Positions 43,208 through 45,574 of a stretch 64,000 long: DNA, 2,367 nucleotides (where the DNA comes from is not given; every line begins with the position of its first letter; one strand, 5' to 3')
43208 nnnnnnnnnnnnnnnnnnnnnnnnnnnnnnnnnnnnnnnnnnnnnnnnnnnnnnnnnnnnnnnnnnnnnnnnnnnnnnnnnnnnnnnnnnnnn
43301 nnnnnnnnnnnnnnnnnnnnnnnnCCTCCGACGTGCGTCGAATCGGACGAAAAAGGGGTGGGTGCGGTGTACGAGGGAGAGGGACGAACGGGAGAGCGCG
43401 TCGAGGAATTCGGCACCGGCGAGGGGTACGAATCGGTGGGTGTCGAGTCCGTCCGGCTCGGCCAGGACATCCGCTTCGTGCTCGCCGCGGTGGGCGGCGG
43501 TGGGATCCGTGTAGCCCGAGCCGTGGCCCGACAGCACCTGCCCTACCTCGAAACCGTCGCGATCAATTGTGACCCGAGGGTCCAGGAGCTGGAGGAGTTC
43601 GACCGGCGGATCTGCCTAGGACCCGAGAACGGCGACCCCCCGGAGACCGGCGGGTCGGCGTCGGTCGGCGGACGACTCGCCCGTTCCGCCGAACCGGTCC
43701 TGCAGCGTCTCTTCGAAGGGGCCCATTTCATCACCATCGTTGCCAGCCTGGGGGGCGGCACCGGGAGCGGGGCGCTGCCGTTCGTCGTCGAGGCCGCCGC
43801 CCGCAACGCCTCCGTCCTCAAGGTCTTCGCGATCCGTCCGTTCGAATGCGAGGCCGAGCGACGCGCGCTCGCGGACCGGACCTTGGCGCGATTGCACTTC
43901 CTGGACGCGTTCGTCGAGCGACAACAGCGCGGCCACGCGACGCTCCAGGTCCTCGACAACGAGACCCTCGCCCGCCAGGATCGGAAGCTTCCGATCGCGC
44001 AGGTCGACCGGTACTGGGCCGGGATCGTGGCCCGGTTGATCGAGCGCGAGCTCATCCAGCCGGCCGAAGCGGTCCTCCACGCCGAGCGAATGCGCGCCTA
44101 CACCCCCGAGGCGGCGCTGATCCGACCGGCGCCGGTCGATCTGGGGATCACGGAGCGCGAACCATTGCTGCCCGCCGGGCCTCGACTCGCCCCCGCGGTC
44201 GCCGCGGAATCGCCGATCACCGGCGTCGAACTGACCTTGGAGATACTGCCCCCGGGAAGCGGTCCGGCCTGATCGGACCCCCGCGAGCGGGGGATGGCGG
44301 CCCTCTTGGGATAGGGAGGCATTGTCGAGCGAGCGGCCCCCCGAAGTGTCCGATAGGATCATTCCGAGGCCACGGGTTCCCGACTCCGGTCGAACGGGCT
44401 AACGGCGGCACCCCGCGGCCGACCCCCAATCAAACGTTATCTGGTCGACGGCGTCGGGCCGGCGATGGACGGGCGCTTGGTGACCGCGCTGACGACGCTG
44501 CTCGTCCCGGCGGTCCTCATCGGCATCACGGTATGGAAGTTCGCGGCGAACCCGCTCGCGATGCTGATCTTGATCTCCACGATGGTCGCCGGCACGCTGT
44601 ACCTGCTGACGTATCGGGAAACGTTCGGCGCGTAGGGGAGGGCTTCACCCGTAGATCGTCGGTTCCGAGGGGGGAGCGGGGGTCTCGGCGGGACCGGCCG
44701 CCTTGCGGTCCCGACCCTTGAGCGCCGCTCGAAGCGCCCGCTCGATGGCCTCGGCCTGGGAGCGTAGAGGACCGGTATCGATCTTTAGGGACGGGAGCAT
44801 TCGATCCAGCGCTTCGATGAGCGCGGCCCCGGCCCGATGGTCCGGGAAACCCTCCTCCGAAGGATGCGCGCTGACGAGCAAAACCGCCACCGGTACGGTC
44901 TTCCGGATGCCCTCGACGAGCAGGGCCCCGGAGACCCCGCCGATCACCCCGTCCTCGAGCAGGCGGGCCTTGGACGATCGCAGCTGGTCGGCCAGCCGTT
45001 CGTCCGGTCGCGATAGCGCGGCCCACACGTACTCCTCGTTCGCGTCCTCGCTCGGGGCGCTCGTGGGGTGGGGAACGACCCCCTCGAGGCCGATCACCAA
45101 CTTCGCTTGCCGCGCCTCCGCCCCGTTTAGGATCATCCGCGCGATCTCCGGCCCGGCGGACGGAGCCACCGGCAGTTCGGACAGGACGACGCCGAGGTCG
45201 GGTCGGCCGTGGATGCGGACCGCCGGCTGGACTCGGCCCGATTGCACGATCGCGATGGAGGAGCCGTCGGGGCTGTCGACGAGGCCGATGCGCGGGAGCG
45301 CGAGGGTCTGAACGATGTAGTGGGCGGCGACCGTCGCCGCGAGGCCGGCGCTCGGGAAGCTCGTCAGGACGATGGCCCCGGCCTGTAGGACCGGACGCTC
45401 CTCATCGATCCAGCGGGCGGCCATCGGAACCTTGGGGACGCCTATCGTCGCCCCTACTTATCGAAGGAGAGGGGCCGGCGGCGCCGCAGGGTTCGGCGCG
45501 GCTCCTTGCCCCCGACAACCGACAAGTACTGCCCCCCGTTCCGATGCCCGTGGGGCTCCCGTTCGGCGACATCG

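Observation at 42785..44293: RHH DNA-binding protein plus a divergent FtsZ/tubulin-family GTPase: a TubR/TubZ-like two-gene module in the chromosome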

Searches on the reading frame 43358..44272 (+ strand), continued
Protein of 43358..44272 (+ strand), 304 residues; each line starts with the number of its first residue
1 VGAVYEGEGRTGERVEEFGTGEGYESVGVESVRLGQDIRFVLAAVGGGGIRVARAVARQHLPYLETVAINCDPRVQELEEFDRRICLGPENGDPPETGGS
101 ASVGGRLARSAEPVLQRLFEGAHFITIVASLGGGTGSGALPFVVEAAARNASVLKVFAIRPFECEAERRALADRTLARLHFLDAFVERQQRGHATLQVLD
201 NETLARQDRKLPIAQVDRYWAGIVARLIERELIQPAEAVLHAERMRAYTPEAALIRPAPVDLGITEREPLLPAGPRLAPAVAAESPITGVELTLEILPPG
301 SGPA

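Call 61: search_protein_families(library=ncbifam, proteins=[L084:5480-5965:+, L085:5556-5963:+, L086:4506-4865:+, L088:3626-3961:+, L091:3659-3973:+, L008:5451-5951:+, L037:5447-5941:+, L071:5376-5873:+], max_evalue=0.1)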
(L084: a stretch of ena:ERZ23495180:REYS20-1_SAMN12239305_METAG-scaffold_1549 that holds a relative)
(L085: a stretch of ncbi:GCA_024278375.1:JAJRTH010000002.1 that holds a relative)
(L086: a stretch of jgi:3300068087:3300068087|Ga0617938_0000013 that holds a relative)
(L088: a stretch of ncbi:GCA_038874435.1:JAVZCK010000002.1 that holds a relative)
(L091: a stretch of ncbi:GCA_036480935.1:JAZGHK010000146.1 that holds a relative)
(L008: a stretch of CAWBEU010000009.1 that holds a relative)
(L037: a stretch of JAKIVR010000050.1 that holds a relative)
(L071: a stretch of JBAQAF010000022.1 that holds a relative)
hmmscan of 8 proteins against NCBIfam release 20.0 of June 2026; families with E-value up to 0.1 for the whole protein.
L084:5480-5965:+ (162 aa): 10 families
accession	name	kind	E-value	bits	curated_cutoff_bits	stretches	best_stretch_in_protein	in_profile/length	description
NF053762.1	aCcr1_fam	equivalog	2e-06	27.6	60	1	32-68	3-38/38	aCcr1 family cell cycle regulator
NF058555.1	TransRegCdrSHalo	equivalog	4.7e-06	26.5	100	1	30-71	2-43/61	transcriptional regulator CdrS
NF002169.0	PRK01002.1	subfamily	7.6e-06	25.9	111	1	30-72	5-47/141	nickel responsive regulator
NF002815.0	PRK02967.1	equivalog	0.00011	22.2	83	1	30-73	2-45/139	nickel-responsive transcriptional regulator NikR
NF041551.1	YlcI_YnfO_N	subfamily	0.00053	20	30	1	31-71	4-42/42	YlcI/YnfO family protein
TIGR02793.1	nikR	equivalog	0.005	17.1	175.45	1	30-65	1-36/129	nickel-responsive transcriptional regulator NikR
NF003381.0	PRK04460.1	equivalog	0.0052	16.9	105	1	30-73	5-48/139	nickel-responsive transcriptional regulator NikR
NF001884.0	PRK00630.1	subfamily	0.02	15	119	1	31-70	12-51/148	nickel responsive regulator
NF010497.0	PRK13916.1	equivalog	0.026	14.6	140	1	27-95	3-68/109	plasmid segregation protein ParR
NF048017.1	antitoxin_RelB_like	equivalog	0.058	13.6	50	0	35-71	1-36/70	type II toxin-antitoxin system RelB family antitoxin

L085:5556-5963:+ (136 aa): 7 families
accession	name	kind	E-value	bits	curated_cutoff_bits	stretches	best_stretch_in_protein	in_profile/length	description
NF002169.0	PRK01002.1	subfamily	5.5e-06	26.4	111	1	7-50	5-48/141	nickel responsive regulator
NF053762.1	aCcr1_fam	equivalog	1.2e-05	25.1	60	1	10-44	4-37/38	aCcr1 family cell cycle regulator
NF058555.1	TransRegCdrSHalo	equivalog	1.3e-05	25.1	100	1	7-47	2-42/61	transcriptional regulator CdrS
NF002815.0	PRK02967.1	equivalog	7.3e-05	22.8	83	1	7-48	2-43/139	nickel-responsive transcriptional regulator NikR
NF003381.0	PRK04460.1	equivalog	0.00085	19.4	105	1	7-51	5-49/139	nickel-responsive transcriptional regulator NikR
TIGR02793.1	nikR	equivalog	0.0049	17.1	175.45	1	8-42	2-36/129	nickel-responsive transcriptional regulator NikR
NF001884.0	PRK00630.1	subfamily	0.0084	16.2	119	1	8-63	12-65/148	nickel responsive regulator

L086:4506-4865:+ (120 aa): 3 families
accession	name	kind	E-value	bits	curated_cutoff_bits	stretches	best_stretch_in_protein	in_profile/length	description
NF058555.1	TransRegCdrSHalo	equivalog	6.7e-07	29.2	100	2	4-48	2-45/61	transcriptional regulator CdrS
NF002169.0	PRK01002.1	subfamily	9.4e-05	22.4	111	1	56-118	5-63/141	nickel responsive regulator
NF003381.0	PRK04460.1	equivalog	0.053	13.6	105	0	57-104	6-53/139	nickel-responsive transcriptional regulator NikR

L088:3626-3961:+ (112 aa): 13 families
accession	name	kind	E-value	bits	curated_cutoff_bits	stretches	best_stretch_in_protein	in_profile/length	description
NF002169.0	PRK01002.1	subfamily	1.9e-09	37.6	111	2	10-52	3-45/141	nickel responsive regulator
NF058555.1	TransRegCdrSHalo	equivalog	1.2e-08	34.8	100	2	13-53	3-43/61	transcriptional regulator CdrS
NF053762.1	aCcr1_fam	equivalog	2.5e-07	30.5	60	1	14-50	3-38/38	aCcr1 family cell cycle regulator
NF041551.1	YlcI_YnfO_N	subfamily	3.2e-05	23.9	30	1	11-51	2-40/42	YlcI/YnfO family protein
NF003381.0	PRK04460.1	equivalog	0.00011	22.3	105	1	9-54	2-48/139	nickel-responsive transcriptional regulator NikR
NF002815.0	PRK02967.1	equivalog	0.00016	21.7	83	0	12-53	2-43/139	nickel-responsive transcriptional regulator NikR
NF041793.1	ORF56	equivalog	0.0014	18.6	50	1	14-50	3-38/39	ORF56 family plasmid copy control protein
TIGR04540.1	CLB_0814_fam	hypoth_equivalog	0.025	14.7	50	0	34-58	6-30/73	TIGR04540 family protein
NF007836.1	PRK10548.1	equivalog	0.064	13.7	116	0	19-58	37-76/110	flagella biosynthesis regulatory protein FliT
NF001884.0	PRK00630.1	subfamily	0.072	13.2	119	0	9-50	8-49/148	nickel responsive regulator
TIGR02793.1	nikR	equivalog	0.086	13.1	175.45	0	13-51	2-40/129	nickel-responsive transcriptional regulator NikR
NF038403.1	perm_prefix_1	domain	0.091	12.6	30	0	74-97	23-47/59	permease prefix domain 1-containing protein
NF047541.1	telomere_Tpg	equivalog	0.096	12.6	90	0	11-49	118-157/183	telomere-protecting terminal protein Tpg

L091:3659-3973:+ (105 aa): 7 families
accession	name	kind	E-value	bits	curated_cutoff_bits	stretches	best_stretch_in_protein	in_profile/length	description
NF058555.1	TransRegCdrSHalo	equivalog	1.9e-16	59.8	100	2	6-47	2-43/61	transcriptional regulator CdrS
NF041793.1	ORF56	equivalog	4.3e-05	23.5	50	1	31-45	25-39/39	ORF56 family plasmid copy control protein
NF002169.0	PRK01002.1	subfamily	5.1e-05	23.2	111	0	54-94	5-45/141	nickel responsive regulator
TIGR02606.1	antidote_CC2985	hypoth_equivalog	0.00062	19.7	46.2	0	22-40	16-34/70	type II toxin-antitoxin system ParD family antitoxin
TIGR03855.1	NAD_NadX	equivalog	0.0044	16.6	206.55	1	51-98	13-60/229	aspartate dehydrogenase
NF041551.1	YlcI_YnfO_N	subfamily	0.056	13.5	30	0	4-41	1-36/42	YlcI/YnfO family protein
NF003381.0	PRK04460.1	equivalog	0.097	12.8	105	0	5-46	4-45/139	nickel-responsive transcriptional regulator NikR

L008:5451-5951:+ (167 aa): 2 families
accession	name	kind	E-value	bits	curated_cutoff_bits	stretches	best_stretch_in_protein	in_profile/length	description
NF058555.1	TransRegCdrSHalo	equivalog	3.7e-06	26.8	100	1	26-68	2-44/61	transcriptional regulator CdrS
TIGR02606.1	antidote_CC2985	hypoth_equivalog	0.079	13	46.2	0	42-62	16-36/70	type II toxin-antitoxin system ParD family antitoxin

L037:5447-5941:+ (165 aa): 3 families
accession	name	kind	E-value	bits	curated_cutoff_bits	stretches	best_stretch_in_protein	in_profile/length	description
NF058555.1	TransRegCdrSHalo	equivalog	3.1e-06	27.1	100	1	27-71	2-46/61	transcriptional regulator CdrS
NF058631.1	sRNA_TF_AbmR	equivalog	0.00035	20.2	160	1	32-82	107-157/167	ATP-binding transcription factor AbmR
TIGR02606.1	antidote_CC2985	hypoth_equivalog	0.045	13.8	46.2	1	42-64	15-37/70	type II toxin-antitoxin system ParD family antitoxin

L071:5376-5873:+ (166 aa): 2 families
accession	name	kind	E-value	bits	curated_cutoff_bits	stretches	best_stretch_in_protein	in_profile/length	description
NF058555.1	TransRegCdrSHalo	equivalog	7.1e-06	25.9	100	1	27-64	3-40/61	transcriptional regulator CdrS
TIGR02606.1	antidote_CC2985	hypoth_equivalog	0.055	13.5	46.2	0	40-62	14-36/70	type II toxin-antitoxin system ParD family antitoxin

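Call 101: find_encoding_contigs(protein=P0358, flank=3000, max_places=1)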
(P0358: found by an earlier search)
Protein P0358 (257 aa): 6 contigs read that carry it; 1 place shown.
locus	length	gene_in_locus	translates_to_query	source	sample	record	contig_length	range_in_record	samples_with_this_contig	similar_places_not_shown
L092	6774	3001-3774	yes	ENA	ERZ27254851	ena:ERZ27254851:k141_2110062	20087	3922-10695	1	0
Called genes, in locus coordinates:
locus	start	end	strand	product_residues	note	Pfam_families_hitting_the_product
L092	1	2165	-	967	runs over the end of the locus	PF00133:tRNA-synt_1, PF09334:tRNA-synt_1g (weak), PF01406:tRNA-synt_1e (weak), PF08264:Anticodon_1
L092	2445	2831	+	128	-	-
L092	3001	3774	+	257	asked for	PF00091:Tubulin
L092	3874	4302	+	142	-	PF01894:YjbQ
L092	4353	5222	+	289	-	PF02649:GCHY-1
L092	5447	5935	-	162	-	PF07719:TPR_2 (faint), PF13428:TPR_14 (faint), PF00515:TPR_1 (faint), PF13432:TPR_16 (faint), PF14559:TPR_19 (faint), PF13181:TPR_8 (faint), PF13431:TPR_17 (faint), PF13414:TPR_11 (weak)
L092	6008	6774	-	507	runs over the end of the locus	PF01409:tRNA-synt_2d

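Call 102: find_encoding_contigs(protein=P0172, flank=3000, max_places=1)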
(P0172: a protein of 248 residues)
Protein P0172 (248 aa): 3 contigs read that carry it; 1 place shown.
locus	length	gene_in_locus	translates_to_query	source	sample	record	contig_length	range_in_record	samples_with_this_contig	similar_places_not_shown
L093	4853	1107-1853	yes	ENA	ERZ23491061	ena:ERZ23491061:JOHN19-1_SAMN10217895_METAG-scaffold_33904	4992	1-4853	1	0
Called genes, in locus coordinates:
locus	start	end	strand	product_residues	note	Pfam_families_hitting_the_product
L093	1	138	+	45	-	?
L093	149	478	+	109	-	PF02036:SCP2, PF14864:Alkyl_sulf_C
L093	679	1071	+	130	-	-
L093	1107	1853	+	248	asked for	PF00091:Tubulin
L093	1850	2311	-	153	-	PF22769:DCD (weak)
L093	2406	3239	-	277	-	PF12146:Hydrolase_4, PF00561:Abhydrolase_1, PF12697:Abhydrolase_6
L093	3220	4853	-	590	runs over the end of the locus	?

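Call 103: find_encoding_contigs(protein=P0158, flank=3000, max_places=1)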
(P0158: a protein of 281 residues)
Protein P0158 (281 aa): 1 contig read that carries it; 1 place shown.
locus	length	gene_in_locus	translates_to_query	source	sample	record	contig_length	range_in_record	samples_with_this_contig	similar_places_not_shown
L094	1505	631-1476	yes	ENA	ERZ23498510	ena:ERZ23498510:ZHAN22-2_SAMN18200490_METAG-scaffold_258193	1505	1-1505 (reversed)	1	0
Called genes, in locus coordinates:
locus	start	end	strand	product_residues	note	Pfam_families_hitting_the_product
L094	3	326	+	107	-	?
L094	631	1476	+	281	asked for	PF00091:Tubulin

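Call 104: search_protein_families(library=ncbifam, proteins=[L092:2445-2828:+, L093:679-1068:+, L094:3-323:+], max_evalue=0.1)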
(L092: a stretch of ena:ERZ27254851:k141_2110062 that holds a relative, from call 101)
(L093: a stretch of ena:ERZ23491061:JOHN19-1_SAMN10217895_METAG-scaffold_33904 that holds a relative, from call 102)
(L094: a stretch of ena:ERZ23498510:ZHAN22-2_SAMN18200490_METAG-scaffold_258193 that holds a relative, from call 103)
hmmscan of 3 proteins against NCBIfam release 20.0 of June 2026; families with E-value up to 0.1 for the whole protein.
L092:2445-2828:+ (128 aa): 7 families
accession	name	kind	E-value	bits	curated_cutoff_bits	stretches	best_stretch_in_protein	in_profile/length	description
NF058555.1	TransRegCdrSHalo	equivalog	6.2e-10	38.9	100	2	56-102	4-50/61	transcriptional regulator CdrS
NF002815.0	PRK02967.1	equivalog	0.00019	21.5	83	0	8-51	3-45/139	nickel-responsive transcriptional regulator NikR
TIGR02793.1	nikR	equivalog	0.0011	19.2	175.45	0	8-48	2-41/129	nickel-responsive transcriptional regulator NikR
NF002169.0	PRK01002.1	subfamily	0.0013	18.7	111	0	56-92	7-43/141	nickel responsive regulator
NF003381.0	PRK04460.1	equivalog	0.002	18.2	105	0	57-99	8-50/139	nickel-responsive transcriptional regulator NikR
TIGR00029.2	S20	equivalog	0.053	14.1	33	0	32-79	22-69/84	30S ribosomal protein S20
NF010497.0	PRK13916.1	equivalog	0.077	13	140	0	5-50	4-48/109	plasmid segregation protein ParR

L093:679-1068:+ (130 aa): 6 families
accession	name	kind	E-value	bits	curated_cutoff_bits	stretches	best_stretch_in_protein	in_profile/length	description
NF058555.1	TransRegCdrSHalo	equivalog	6.4e-06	26.1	100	1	5-54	3-51/61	transcriptional regulator CdrS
NF002815.0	PRK02967.1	equivalog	0.0016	18.5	83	1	5-50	3-47/139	nickel-responsive transcriptional regulator NikR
TIGR02793.1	nikR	equivalog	0.012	15.9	175.45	0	5-48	2-44/129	nickel-responsive transcriptional regulator NikR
NF002169.0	PRK01002.1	subfamily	0.014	15.3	111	1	4-45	5-45/141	nickel responsive regulator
NF053762.1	aCcr1_fam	equivalog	0.038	13.9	60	1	6-43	3-38/38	aCcr1 family cell cycle regulator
NF010497.0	PRK13916.1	equivalog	0.084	12.9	140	0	3-46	5-47/109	plasmid segregation protein ParR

L094:3-323:+ (107 aa): 7 families
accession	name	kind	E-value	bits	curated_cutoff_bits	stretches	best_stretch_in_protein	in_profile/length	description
NF058555.1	TransRegCdrSHalo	equivalog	1.2e-06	28.4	100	1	33-82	4-53/61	transcriptional regulator CdrS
NF003381.0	PRK04460.1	equivalog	6.9e-06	26.2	105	1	34-81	8-55/139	nickel-responsive transcriptional regulator NikR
NF002815.0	PRK02967.1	equivalog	8.3e-06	25.9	83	1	32-80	3-51/139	nickel-responsive transcriptional regulator NikR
NF001884.0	PRK00630.1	subfamily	5.5e-05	23.3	119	1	35-81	15-61/148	nickel responsive regulator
NF002169.0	PRK01002.1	subfamily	9.2e-05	22.4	111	1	33-74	7-48/141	nickel responsive regulator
TIGR02793.1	nikR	equivalog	0.0002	21.6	175.45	1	33-78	3-48/129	nickel-responsive transcriptional regulator NikR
NF053762.1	aCcr1_fam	equivalog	0.0066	16.3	60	1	7-19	25-37/38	aCcr1 family cell cycle regulator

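Call 112: search_protein_families(library=padloc, proteins=[window:43367-44269:+], max_evalue=0.01)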
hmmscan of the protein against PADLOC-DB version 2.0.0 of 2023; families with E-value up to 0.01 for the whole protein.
window:43367-44269:+ (301 aa): 0 families

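Call 113: search_protein_families(library=phrogs, proteins=[window:43367-44269:+], max_evalue=0.01)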
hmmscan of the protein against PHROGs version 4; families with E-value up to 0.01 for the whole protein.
window:43367-44269:+ (301 aa): 1 family
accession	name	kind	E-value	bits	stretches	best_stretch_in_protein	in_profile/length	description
phrog_4733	-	DNA, RNA and nucleotide metabolism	0.00087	19.5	1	41-154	10-124/323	tubulin PhuZ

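Call 114: find_related_loci(query=A1, collection=viral_contigs, flank=3000)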
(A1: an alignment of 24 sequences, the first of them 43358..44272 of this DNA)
Query A1 (304 aa) in viral_contigs; peptide patterns used: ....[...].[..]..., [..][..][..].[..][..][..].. (x = any residue, [..] = any of these).
96 stretches matched a pattern, but none encodes a relative of the query by tblastn (E <= 1e-3).

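Call 115: search_dna_similar(query=window:43367-44269:+, collection=plasmids, mode=protein, max_rows=8)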
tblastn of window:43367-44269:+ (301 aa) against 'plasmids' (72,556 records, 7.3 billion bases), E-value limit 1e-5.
No match.

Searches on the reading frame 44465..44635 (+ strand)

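Call 3: search_protein_families(library=pfam, proteins=[window:44465-44635:+], max_evalue=1)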
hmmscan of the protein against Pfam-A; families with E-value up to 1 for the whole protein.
window:44465-44635:+ (56 aa): 1 family
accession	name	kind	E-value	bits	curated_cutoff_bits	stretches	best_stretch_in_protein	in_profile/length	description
PF09163.16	Form-deh_trans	-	0.037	14.3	22.1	1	21-50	5-34/44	Formate dehydrogenase N, transmembrane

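Call 112: search_protein_families(library=padloc, proteins=[window:44465-44632:+], max_evalue=0.01)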
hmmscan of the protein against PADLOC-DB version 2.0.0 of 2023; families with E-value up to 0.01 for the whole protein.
window:44465-44632:+ (56 aa): 0 families

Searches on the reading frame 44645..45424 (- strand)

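Call 3: search_protein_families(library=pfam, proteins=[window:44645-45424:-], max_evalue=1)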
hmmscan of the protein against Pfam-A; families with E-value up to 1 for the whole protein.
window:44645-45424:- (259 aa): 2 families
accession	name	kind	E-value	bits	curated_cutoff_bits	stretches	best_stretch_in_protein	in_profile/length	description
PF09754.15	PAC2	-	3.2e-27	96.2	25.8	1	20-232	2-212/215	PAC2 family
PF21923.1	BON_like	-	0.12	12.7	24.1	1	193-212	16-35/47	BON-like domain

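Call 4: search_protein_families(library=ncbifam, proteins=[window:44645-45424:-], max_evalue=1)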
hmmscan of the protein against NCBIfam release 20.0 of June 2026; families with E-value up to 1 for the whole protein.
window:44645-45424:- (259 aa): 1 family
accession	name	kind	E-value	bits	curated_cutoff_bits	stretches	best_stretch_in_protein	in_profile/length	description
TIGR00161.1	TIGR00161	hypoth_equivalog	1.3e-25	90.5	199.25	1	17-233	18-220/239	proteasome assembly chaperone family protein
